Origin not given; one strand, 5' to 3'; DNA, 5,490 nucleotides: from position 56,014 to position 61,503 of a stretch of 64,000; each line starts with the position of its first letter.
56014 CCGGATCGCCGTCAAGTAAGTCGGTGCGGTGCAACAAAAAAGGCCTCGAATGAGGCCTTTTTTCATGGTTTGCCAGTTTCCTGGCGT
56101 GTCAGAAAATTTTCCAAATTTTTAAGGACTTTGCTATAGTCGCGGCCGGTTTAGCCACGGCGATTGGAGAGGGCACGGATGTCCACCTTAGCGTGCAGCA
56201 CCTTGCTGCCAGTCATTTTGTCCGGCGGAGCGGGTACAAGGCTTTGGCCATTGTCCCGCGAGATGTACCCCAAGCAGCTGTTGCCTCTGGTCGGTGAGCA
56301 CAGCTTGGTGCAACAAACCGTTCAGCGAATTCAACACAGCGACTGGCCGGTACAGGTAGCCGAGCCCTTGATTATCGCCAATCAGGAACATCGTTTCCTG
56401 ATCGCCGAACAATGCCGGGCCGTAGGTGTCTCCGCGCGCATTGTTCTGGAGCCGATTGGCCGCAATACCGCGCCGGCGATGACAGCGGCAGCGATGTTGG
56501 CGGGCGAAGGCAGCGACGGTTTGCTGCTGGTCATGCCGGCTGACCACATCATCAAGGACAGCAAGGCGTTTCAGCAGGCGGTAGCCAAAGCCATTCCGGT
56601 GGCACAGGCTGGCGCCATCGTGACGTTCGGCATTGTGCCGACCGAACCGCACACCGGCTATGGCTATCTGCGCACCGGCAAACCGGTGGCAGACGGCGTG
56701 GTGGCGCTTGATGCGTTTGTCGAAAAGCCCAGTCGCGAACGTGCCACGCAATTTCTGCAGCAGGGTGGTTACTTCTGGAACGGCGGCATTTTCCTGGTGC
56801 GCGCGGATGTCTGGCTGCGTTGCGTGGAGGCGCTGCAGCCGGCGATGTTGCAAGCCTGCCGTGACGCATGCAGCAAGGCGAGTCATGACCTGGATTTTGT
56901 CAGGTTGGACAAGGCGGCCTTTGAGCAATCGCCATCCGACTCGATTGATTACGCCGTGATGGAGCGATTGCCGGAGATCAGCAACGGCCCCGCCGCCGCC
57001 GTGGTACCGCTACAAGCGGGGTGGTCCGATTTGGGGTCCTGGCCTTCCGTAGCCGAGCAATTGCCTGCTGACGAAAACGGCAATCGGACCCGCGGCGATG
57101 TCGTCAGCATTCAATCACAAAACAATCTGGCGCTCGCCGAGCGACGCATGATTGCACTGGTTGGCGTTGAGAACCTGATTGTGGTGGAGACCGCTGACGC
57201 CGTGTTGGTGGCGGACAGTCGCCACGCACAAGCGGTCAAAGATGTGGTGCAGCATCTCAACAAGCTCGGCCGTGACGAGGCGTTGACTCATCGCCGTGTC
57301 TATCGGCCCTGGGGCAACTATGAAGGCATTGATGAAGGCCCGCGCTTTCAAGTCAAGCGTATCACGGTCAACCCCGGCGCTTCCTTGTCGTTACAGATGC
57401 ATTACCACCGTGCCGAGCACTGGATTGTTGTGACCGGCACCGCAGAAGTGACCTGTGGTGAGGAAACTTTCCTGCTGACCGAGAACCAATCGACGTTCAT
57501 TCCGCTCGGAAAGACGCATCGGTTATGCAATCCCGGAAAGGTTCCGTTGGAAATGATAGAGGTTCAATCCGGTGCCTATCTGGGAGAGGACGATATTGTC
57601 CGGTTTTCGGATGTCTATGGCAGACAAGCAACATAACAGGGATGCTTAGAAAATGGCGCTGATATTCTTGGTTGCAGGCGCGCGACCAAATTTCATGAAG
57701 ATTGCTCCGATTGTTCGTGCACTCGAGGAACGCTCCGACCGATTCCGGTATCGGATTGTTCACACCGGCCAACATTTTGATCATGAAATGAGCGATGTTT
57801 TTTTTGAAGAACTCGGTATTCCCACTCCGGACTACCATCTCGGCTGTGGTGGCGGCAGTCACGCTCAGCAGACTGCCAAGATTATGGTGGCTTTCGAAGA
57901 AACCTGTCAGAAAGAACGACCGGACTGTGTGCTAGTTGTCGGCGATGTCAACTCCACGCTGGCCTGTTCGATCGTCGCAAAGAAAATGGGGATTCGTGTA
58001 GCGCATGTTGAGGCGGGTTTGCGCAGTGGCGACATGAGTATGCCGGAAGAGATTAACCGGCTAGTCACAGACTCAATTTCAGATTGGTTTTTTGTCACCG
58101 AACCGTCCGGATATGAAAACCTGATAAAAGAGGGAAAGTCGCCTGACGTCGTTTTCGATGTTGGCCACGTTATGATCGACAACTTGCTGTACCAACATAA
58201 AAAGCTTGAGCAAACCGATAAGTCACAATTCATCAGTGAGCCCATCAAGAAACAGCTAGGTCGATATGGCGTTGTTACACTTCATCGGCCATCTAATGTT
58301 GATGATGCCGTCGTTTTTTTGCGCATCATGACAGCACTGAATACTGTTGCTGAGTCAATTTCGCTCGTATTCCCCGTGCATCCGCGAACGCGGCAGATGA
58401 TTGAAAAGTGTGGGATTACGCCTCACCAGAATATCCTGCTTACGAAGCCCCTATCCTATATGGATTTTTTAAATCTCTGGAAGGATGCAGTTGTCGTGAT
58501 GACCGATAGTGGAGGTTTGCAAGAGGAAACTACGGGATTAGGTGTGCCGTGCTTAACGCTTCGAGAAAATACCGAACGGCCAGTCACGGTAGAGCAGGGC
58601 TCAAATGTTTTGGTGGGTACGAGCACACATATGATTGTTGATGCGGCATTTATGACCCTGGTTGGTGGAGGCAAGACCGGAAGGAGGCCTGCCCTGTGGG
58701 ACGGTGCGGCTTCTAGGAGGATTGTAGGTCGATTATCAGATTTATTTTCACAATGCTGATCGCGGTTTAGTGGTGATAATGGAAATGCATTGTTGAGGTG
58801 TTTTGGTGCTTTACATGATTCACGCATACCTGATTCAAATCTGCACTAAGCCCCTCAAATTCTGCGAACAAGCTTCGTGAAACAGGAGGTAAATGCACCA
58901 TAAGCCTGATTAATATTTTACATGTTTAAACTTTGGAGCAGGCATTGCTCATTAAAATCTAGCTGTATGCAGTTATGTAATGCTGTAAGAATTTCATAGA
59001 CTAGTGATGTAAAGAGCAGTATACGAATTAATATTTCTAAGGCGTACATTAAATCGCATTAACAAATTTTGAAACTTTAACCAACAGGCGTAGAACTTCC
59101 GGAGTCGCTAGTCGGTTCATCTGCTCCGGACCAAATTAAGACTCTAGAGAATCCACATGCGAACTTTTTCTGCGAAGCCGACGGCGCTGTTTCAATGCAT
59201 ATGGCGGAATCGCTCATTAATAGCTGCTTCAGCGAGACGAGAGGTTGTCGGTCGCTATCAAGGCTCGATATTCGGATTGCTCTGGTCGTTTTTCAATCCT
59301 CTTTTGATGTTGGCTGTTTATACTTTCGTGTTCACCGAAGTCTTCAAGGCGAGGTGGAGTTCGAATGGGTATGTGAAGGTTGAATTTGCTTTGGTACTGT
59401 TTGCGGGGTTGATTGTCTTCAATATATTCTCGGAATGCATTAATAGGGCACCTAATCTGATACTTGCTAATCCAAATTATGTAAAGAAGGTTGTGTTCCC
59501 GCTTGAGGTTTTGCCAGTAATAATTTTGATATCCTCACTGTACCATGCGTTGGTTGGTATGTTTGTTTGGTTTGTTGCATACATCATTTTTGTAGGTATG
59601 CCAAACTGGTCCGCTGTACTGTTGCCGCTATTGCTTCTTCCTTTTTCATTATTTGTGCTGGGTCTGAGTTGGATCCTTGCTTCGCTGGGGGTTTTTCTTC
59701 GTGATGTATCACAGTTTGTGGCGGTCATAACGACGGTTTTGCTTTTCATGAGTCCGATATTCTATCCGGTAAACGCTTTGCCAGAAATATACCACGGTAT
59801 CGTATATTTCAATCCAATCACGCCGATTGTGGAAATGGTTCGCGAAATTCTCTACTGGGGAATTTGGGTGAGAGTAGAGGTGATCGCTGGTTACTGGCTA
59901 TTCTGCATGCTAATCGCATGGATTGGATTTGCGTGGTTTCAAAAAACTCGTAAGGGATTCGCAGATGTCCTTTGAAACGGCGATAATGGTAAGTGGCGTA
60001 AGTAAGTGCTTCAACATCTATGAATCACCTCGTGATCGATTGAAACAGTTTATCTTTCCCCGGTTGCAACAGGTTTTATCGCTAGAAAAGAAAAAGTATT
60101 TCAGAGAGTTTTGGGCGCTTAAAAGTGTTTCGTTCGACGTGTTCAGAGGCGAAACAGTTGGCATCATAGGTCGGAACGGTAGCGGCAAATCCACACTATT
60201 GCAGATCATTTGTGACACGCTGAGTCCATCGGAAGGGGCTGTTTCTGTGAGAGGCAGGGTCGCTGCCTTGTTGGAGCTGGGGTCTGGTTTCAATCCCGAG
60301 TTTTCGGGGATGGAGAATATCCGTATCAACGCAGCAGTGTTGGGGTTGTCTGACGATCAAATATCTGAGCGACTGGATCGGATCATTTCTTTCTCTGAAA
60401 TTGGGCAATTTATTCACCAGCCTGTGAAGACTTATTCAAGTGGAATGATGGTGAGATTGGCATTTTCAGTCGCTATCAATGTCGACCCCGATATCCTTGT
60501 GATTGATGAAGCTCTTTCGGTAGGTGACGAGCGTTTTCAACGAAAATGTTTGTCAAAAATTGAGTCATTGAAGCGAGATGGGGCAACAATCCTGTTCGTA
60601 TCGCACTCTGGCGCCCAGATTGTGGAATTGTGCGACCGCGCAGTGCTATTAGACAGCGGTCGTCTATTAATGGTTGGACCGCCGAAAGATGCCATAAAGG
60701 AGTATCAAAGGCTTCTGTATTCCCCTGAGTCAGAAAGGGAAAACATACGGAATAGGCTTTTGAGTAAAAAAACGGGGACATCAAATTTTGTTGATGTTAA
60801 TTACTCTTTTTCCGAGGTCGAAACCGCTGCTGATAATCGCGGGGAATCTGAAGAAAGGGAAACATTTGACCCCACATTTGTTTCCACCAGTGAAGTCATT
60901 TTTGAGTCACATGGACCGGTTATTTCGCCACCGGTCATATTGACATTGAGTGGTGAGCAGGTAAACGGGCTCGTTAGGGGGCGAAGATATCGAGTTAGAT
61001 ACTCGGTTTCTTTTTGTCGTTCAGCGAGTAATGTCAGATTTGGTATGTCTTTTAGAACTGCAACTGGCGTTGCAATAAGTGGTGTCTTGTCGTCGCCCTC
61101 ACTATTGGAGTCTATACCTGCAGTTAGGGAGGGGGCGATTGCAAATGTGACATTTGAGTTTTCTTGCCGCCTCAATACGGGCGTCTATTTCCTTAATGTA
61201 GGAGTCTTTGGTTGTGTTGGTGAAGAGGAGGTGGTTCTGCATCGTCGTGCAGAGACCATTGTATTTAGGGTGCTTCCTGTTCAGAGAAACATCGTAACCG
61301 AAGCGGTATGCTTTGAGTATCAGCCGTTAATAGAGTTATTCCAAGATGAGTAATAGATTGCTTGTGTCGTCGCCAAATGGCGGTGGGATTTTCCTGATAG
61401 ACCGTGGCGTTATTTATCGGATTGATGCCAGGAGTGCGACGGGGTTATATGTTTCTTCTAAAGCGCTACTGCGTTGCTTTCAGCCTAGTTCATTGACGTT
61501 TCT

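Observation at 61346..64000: Giant DUF4915-coiled-coil-GT-GT25 protein: a WbbB/WbdD-like molecular-ruler architecture with an uncharacterised domain in the terminator position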

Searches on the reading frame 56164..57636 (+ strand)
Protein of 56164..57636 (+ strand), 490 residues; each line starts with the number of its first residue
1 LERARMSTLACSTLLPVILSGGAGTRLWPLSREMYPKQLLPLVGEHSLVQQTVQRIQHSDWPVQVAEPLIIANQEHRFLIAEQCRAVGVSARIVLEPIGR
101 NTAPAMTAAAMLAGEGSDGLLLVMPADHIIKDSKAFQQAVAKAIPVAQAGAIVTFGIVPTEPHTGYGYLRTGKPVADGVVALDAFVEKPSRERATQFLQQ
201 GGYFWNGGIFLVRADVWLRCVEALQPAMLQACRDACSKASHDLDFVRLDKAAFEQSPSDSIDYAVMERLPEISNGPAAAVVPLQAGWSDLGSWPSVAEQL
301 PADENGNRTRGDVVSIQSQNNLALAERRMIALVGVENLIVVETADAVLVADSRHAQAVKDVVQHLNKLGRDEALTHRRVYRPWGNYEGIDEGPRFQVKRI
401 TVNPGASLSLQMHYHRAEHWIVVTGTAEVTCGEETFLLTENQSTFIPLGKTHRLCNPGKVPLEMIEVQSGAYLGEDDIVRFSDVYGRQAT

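Call 3: search_protein_families(library=pfam, proteins=[window:56164-57636:+], max_evalue=0.01)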
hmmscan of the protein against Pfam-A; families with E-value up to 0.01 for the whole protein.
window:56164-57636:+ (490 aa): 5 families
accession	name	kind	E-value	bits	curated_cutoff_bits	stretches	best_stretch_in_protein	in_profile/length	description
PF01050.24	MannoseP_isomer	-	3.2e-57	192.2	23.6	1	369-483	2-116/116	Mannose-6-phosphate isomerase C-terminal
PF00483.29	NTP_transferase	-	3.2e-54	184.6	21.2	1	16-302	2-241/245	Nucleotidyl transferase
PF22640.1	ManC_GMP_beta-helix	-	5.6e-15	55.4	27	1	311-365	1-55/55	MannoseP isomerase/GMP-like beta-helix domain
PF07883.17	Cupin_2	-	4e-10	39.7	27.2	1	400-467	3-69/70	Cupin domain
PF12804.13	NTP_transf_3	-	4e-07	30.8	27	1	17-155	2-123/160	MobA-like NTP transferase domain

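Call 4: search_protein_families(library=ncbifam, proteins=[window:56164-57636:+], max_evalue=0.01)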
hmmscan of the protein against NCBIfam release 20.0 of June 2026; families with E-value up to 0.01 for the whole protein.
window:56164-57636:+ (490 aa): 6 families
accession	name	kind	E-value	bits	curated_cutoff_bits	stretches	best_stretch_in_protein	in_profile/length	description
TIGR01479.1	GMP_PMI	equivalog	1e-198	660.9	372.95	1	14-487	1-467/467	mannose-1-phosphate guanylyltransferase/mannose-6-phosphate isomerase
NF012004.0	PRK15460.1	equivalog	1.3e-164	548.4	859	1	11-487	3-477/478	mannose-1-phosphate guanyltransferase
TIGR03992.1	Arch_glmU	subfamily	5.7e-08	32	292.1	1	17-210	4-173/393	bifunctional sugar-1-phosphate nucleotidylyltransferase/acetyltransferase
TIGR01099.1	galU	equivalog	1.5e-05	24.7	326.8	0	118-210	120-211/261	UTP--glucose-1-phosphate uridylyltransferase GalU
NF002772.0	PRK02862.1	equivalog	0.0017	17.2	537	1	14-52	4-41/429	glucose-1-phosphate adenylyltransferase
NF052502.1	man1P_GTase_Rv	exception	0.0082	15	440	0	17-59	4-44/352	mannose-1-phosphate guanylyltransferase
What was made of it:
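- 56164..57636 (+): manC (GDP-mannose pyrophosphorylase / mannose-6-phosphate isomerase); supplies a sugar precursor for the locus. TIGR01479 660.9 bits, above its cutoff (call 4); Pfam NTP_transferase plus MannoseP_isomer (call 3)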

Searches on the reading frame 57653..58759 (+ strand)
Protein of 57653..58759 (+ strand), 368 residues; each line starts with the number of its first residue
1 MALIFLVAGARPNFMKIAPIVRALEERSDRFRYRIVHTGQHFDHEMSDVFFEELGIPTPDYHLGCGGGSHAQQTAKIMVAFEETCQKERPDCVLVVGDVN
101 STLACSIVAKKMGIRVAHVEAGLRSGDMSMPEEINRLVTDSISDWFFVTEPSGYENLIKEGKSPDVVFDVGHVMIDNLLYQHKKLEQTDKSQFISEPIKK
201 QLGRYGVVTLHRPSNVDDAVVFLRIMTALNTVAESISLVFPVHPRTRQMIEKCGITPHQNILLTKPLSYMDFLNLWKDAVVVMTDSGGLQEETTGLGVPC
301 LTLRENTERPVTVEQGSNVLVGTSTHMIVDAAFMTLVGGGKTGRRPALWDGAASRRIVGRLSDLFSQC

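Call 3: search_protein_families(library=pfam, proteins=[window:57653-58759:+], max_evalue=0.01)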
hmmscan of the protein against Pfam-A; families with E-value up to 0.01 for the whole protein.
window:57653-58759:+ (368 aa): 1 family
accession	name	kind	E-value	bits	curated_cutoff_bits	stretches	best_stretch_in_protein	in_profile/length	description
PF02350.25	Epimerase_2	-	5.8e-107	358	30.6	1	27-360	5-345/347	UDP-N-acetylglucosamine 2-epimerase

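Call 4: search_protein_families(library=ncbifam, proteins=[window:57653-58759:+], max_evalue=0.01)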
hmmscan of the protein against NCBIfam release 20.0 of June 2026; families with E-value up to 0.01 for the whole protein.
window:57653-58759:+ (368 aa): 2 families
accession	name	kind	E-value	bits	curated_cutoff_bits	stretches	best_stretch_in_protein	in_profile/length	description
TIGR00236.1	wecB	equivalog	1.1e-89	301.2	210.15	1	4-361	3-362/366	non-hydrolyzing UDP-N-acetylglucosamine 2-epimerase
TIGR03568.1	NeuC_NnaA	equivalog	5.7e-23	81.4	235.9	1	4-300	3-303/365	UDP-N-acetylglucosamine 2-epimerase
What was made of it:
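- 57653..58759 (+): wecB-type UDP-GlcNAc 2-epimerase; precursor supply. PF02350 358 bits; TIGR00236 301 bits (calls 3, 4)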

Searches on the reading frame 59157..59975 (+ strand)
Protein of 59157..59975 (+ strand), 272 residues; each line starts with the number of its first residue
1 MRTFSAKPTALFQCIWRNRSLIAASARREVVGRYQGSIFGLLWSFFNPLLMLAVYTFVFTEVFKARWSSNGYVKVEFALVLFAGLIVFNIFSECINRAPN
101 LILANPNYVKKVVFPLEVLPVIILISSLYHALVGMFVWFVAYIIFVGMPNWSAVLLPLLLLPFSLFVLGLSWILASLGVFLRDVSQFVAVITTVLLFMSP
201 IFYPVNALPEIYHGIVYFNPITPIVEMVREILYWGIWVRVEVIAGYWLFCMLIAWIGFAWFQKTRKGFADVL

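Call 3: search_protein_families(library=pfam, proteins=[window:59157-59975:+], max_evalue=0.01)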
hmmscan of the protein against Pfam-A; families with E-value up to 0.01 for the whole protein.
window:59157-59975:+ (272 aa): 1 family
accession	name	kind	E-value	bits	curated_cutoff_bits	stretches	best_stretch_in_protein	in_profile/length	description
PF01061.29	ABC2_membrane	-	9.6e-29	100.9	26.9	1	22-233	3-211/211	ABC-2 type transporter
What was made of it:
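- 59157..59975 (+): wzm, the ABC-2 permease of the glycan exporter. PF01061 100.9 bits (call 3)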

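Call 4: search_protein_families(library=ncbifam, proteins=[window:59157-59975:+], max_evalue=0.01)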
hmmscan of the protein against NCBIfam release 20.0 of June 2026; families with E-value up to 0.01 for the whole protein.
window:59157-59975:+ (272 aa): 2 families
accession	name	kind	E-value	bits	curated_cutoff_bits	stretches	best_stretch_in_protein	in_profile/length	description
NF050053.1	CapPschTportKpsM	equivalog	3e-10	40.5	300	1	22-266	5-252/257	capsule polysaccharide transporter KpsM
NF050109.1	galactan_ABC_perm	equivalog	3.7e-09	36.5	380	1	15-233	17-234/272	galactan export ABC transporter permease subunit Wzm/RfbD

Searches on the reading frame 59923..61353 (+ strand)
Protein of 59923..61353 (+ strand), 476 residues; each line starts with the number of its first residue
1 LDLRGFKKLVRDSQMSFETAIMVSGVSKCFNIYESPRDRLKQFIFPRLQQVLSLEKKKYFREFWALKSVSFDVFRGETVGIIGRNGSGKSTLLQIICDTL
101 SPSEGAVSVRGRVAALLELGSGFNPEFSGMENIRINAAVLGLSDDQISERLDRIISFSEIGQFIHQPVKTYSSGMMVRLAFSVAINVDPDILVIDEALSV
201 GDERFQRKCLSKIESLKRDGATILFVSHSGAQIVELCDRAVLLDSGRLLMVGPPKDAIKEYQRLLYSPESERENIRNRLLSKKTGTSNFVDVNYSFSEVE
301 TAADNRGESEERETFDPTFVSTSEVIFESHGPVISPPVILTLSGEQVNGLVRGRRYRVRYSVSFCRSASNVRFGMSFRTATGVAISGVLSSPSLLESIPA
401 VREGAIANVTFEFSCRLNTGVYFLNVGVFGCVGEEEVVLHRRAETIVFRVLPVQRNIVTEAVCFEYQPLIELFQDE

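Call 3: search_protein_families(library=pfam, proteins=[window:59923-61353:+], max_evalue=0.01)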
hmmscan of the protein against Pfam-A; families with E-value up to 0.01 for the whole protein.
window:59923-61353:+ (476 aa): 6 families
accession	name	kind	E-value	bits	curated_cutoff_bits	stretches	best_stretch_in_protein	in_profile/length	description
PF00005.33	ABC_tran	-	1.5e-21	77.9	25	1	66-198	1-136/137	ABC transporter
PF14524.12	Wzt_C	-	3.1e-20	73.1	30.4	1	327-455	5-134/143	Wzt C-terminal domain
PF13476.12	AAA_23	-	0.00011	23.3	27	1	60-101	7-44/201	AAA domain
PF13304.12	AAA_21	-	0.00029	21.5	27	1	80-96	3-19/304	AAA domain, putative AbiEii toxin, Type IV TA system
PF13555.12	AAA_29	-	0.00086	19.4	27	1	76-103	23-49/61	P-loop containing region of AAA domain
PF02463.25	SMC_N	-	0.0069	16.3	40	0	74-101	22-49/220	RecF/RecN/SMC N terminal domain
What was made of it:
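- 59923..61353 (+): wzt, the ABC ATPase with a C-terminal carbohydrate-binding module (Wzt_C, aa 327-455, about nt 60901-61287). The start codon is uncertain. PF00005 77.9 bits and PF14524 73.1 bits (call 3).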

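Call 4: search_protein_families(library=ncbifam, proteins=[window:59923-61353:+], max_evalue=0.01)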
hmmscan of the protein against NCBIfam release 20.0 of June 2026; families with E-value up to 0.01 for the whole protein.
window:59923-61353:+ (476 aa): 182 families (the best 25 are shown)
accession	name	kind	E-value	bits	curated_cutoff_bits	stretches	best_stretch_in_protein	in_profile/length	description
NF010065.0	PRK13545.1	equivalog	1.7e-68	231.7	538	1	23-269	7-242/549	teichoic acids export protein ATP-binding subunit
NF010066.0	PRK13546.1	equivalog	2e-62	211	320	1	20-267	4-240/264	teichoic acids export ABC transporter ATP-binding subunit TagH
NF050108.1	galactan_ABC_ATP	equivalog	3.8e-53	180.2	400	1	30-262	10-241/244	galactan export ABC transporter ATP-binding subunit Wzt/RfbE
TIGR01188.1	drrA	subfamily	3.9e-34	118.3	312.45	1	58-300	1-252/302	daunorubicin resistance ABC transporter, ATP-binding protein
TIGR04521.1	ECF_ATPase_2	equivalog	4.9e-29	101.3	330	2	133-264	106-239/279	energy-coupling factor transporter ATPase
TIGR04520.1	ECF_ATPase_1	equivalog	1e-26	94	315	2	140-264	106-230/269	energy-coupling factor transporter ATPase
NF010060.0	PRK13537.1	equivalog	1.1e-25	90.2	521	1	57-259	22-235/314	nodulation factor ABC transporter ATP-binding protein NodI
NF010059.0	PRK13536.1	equivalog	1.1e-23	83.6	549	1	57-260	50-264/342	nodulation factor ABC transporter ATP-binding protein NodI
NF010156.0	PRK13635.1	equivalog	1.6e-23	83.3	392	2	141-264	111-234/279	energy-coupling factor ABC transporter ATP-binding protein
NF033858.1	ABC2_perm_RbbA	equivalog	2.1e-23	82.2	1050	1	58-260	274-487/909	ribosome-associated ATPase/putative transporter RbbA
TIGR01166.1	cbiO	subfamily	2.7e-23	82.4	211.8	2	133-228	90-185/190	cobalt ABC transporter, ATP-binding protein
NF047568.1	PSM_export_PmtC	equivalog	9.8e-23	81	375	1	57-249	7-199/290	phenol-soluble modulin export ABC transporter ATP-binding protein PmtC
TIGR01288.1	nodI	equivalog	1.1e-22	80.4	424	1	60-260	14-225/303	nodulation factor ABC transporter ATP-binding protein NodI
TIGR03375.1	type_I_sec_LssB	subfamily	1.1e-22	80.2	693.1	2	64-111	481-528/696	type I secretion system permease/ATPase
NF010158.0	PRK13637.1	equivalog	3.9e-22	78.7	390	2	133-264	105-239/287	energy-coupling factor transporter ATPase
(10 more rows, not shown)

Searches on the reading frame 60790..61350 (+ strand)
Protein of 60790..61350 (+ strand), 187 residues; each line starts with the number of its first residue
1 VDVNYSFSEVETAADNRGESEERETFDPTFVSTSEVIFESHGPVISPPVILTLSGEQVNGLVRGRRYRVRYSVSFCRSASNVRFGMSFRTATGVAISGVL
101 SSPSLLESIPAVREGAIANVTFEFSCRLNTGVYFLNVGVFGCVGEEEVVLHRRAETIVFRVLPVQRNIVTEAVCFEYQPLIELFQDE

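Call 79: search_solved_structures(query=window:60790-61350:+, max_evalue=10)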
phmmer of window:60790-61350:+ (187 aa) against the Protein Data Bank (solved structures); distinct sequences matched with E-value up to 10: 2.
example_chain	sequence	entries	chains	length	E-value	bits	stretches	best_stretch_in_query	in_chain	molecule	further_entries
6j3q_A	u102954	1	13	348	1.2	12.4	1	78-128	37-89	major capsid protein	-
1gyc_A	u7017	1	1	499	1.5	12.1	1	60-144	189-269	LACCASE 2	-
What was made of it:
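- Tried and rejected: None was found by sequence (call 79).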
